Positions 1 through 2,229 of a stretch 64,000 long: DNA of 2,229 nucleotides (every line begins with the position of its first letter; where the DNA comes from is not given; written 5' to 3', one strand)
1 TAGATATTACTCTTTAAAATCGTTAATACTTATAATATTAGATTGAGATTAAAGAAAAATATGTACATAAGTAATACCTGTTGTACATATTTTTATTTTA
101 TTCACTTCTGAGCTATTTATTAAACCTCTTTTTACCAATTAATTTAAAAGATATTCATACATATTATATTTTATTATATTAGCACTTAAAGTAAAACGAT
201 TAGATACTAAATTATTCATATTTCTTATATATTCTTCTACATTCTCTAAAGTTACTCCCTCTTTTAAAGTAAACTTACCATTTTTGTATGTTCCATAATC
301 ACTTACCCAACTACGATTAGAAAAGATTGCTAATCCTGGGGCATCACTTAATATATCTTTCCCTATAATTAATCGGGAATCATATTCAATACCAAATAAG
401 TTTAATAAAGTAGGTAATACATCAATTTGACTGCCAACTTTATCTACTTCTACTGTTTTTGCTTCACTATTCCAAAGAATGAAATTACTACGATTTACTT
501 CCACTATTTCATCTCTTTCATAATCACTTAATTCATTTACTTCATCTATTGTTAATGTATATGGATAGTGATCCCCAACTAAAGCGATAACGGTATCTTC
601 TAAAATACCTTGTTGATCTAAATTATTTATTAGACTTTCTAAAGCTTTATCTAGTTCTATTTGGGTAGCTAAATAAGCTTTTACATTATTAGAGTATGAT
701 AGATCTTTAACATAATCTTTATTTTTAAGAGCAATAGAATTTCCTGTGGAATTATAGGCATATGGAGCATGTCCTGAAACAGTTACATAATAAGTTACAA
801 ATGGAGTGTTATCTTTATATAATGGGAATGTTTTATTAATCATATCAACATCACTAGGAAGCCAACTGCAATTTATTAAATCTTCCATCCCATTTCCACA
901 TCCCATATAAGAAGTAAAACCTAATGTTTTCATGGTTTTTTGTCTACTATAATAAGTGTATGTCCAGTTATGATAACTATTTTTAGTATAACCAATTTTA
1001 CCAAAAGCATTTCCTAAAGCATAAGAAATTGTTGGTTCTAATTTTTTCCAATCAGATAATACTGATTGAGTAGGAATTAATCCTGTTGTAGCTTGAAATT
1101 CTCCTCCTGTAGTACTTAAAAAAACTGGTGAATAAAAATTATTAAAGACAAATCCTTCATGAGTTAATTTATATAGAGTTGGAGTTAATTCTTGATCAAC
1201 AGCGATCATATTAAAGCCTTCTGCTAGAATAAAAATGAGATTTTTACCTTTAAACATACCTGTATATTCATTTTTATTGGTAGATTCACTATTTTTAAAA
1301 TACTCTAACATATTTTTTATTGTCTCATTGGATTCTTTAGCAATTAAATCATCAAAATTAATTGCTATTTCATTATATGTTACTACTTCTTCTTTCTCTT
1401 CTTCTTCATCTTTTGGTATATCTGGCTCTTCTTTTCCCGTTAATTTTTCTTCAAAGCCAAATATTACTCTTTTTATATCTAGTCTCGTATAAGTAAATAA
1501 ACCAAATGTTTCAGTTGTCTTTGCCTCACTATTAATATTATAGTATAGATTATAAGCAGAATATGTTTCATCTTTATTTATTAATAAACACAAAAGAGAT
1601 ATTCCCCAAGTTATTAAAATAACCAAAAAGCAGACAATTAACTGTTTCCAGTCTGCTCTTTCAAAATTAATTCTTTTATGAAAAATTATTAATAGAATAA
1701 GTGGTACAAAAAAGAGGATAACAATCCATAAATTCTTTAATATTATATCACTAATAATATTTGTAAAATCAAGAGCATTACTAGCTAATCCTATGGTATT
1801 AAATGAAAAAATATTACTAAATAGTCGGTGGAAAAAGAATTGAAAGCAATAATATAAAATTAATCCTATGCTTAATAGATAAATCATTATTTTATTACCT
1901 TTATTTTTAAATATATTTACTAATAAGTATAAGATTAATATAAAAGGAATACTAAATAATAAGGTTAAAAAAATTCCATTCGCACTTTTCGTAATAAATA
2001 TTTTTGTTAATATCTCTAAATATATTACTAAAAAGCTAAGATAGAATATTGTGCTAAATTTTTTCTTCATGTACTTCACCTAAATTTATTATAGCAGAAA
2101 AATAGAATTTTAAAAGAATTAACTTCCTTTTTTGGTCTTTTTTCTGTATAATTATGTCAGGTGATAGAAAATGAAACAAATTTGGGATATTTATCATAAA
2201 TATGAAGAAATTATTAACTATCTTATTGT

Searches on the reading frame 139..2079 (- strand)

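Call 63: search_protein_families(library=ncbifam, proteins=[window:139-2079:-])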
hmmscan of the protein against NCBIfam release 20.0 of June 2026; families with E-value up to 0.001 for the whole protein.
window:139-2079:- (646 aa): 4 families
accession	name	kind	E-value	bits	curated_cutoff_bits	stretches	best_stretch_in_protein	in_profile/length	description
NF053595.1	LptchSynLtaSGpos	equivalog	6.1e-32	110.9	970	1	250-640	209-605/626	lipoteichoic acid synthase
TIGR03417.1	chol_sulfatase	equivalog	2.8e-05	23.2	433.45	1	460-570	246-352/500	choline-sulfatase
NF010322.0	PRK13759.1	equivalog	3.5e-05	22.5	481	0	457-565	258-366/486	arylsulfatase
NF045661.1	HdlasePehA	equivalog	0.00088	18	900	0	424-566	245-379/506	phosphoric/sulfuric ester hydrolase PehA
